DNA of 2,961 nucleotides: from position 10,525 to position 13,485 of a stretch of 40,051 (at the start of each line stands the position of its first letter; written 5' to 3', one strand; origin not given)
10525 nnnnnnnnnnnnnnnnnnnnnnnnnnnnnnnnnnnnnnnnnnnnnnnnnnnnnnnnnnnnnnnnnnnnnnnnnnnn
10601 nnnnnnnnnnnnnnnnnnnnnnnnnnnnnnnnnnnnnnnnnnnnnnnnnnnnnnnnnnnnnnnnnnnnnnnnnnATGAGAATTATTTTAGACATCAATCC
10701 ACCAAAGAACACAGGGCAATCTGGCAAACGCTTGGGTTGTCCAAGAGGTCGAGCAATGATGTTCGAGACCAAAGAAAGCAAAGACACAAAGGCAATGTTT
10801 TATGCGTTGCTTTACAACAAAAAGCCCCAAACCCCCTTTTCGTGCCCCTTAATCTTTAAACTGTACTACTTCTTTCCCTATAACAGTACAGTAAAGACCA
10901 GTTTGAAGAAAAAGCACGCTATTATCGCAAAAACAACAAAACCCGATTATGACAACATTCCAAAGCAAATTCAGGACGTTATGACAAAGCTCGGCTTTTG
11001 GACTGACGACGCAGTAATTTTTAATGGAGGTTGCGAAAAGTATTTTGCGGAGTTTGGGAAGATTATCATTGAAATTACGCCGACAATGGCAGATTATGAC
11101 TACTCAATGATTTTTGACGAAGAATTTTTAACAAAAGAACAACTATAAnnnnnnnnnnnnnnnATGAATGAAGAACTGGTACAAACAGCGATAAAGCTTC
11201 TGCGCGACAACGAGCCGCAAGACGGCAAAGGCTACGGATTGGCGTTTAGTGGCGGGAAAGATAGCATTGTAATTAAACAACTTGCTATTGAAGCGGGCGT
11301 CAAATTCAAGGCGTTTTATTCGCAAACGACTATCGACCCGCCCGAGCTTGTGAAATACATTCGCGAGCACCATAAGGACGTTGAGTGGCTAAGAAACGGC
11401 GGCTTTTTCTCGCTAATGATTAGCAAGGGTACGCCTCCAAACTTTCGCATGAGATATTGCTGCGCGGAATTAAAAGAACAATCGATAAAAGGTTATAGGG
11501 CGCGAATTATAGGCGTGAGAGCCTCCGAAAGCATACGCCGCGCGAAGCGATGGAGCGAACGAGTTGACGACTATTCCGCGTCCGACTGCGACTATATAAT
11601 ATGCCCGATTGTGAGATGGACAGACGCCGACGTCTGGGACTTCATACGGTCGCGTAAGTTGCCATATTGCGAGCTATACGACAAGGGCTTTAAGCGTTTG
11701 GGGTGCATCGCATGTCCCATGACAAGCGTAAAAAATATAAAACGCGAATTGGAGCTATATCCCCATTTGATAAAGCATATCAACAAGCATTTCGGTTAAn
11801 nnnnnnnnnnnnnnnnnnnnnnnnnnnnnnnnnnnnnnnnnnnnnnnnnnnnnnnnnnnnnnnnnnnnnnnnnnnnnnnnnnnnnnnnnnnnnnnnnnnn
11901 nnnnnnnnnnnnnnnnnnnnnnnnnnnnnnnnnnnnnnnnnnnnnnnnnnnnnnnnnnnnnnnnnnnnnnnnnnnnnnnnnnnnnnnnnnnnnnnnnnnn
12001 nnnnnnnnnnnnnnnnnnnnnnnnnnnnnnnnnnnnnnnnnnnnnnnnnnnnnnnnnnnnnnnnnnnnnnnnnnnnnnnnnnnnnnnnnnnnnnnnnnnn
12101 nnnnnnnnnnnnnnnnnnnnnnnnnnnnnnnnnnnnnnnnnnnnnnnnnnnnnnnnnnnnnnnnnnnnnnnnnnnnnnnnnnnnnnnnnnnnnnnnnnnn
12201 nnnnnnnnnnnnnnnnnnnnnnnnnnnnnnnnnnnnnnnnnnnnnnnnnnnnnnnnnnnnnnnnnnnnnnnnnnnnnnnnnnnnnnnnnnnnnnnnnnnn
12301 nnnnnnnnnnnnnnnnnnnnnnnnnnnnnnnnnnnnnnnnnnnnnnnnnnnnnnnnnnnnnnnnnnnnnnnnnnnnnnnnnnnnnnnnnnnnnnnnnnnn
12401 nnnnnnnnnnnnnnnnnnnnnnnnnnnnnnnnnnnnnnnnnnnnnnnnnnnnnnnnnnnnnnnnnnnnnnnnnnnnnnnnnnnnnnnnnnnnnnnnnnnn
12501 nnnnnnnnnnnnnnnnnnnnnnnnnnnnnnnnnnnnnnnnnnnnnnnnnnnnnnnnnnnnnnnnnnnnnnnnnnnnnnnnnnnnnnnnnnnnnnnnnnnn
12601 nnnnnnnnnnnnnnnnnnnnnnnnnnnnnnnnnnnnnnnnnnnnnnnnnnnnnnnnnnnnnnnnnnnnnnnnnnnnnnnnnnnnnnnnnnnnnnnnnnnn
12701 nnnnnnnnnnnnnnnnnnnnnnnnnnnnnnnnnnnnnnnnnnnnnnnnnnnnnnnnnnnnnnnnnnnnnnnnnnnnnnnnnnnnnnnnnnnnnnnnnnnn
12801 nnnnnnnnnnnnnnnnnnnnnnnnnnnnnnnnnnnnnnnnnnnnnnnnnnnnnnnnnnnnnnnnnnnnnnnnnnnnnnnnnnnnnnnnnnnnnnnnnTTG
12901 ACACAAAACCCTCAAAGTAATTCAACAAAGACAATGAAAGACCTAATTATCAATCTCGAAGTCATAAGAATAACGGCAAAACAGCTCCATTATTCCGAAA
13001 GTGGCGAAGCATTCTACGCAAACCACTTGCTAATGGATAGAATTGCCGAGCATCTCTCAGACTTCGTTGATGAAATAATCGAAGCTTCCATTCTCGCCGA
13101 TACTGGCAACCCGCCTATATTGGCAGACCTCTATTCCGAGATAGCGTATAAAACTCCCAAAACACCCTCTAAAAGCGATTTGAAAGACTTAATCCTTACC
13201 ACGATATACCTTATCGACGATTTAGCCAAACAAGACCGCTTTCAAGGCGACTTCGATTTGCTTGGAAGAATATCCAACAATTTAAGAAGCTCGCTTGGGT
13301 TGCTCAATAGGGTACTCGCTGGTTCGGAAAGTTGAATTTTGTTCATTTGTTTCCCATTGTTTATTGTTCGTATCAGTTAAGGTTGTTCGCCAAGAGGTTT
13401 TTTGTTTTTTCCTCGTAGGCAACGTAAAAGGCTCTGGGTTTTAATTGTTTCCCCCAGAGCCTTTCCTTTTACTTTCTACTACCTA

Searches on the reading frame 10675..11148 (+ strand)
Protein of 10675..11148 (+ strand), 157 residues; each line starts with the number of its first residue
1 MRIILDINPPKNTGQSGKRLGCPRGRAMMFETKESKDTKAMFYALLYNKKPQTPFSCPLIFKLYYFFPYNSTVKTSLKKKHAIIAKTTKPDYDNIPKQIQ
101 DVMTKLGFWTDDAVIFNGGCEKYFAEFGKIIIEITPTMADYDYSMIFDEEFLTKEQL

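Call 42: search_protein_families(library=phrogs, proteins=[window:10675-11148:+], max_evalue=0.001)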
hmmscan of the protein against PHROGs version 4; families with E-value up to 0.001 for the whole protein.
window:10675-11148:+ (157 aa): 4 families
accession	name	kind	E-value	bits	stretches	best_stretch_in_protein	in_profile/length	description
phrog_140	-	DNA, RNA and nucleotide metabolism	1.6e-22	81.2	1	1-141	39-172/219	RusA-like Holliday junction resolvase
phrog_34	-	DNA, RNA and nucleotide metabolism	8.5e-07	29.9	1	1-138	75-195/259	RusA-like Holliday junction resolvase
phrog_1682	-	DNA, RNA and nucleotide metabolism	9.4e-06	26.1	1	81-141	83-149/387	RusA-like Holliday junction resolvase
phrog_1532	-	unknown function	0.00082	20.1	0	90-136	24-71/80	-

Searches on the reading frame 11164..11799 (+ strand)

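Call 42: search_protein_families(library=phrogs, proteins=[window:11164-11799:+], max_evalue=0.001)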
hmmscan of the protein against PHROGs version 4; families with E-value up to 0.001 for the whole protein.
window:11164-11799:+ (211 aa): 2 families
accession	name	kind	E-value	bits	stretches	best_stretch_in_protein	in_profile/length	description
phrog_424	-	moron, auxiliary metabolic gene and host takeover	7.1e-37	128.4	1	4-204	143-359/460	phosphoadenosine phosphosulfate reductase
phrog_2302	-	moron, auxiliary metabolic gene and host takeover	7.8e-20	72.1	2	70-208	115-267/381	phosphoadenosine phosphosulfate reductase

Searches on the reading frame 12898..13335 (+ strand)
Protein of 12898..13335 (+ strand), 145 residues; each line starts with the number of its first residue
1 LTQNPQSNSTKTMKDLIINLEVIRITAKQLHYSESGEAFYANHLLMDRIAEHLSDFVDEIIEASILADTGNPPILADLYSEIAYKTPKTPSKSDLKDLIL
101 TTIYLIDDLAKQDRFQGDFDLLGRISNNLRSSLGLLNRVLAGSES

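Call 42: search_protein_families(library=phrogs, proteins=[window:12898-13335:+], max_evalue=0.001)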
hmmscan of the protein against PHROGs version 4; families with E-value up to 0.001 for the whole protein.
window:12898-13335:+ (145 aa): 1 family
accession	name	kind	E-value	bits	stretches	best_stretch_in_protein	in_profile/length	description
phrog_3636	-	DNA, RNA and nucleotide metabolism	4.7e-10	40.8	1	6-99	5-96/149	DNA binding protein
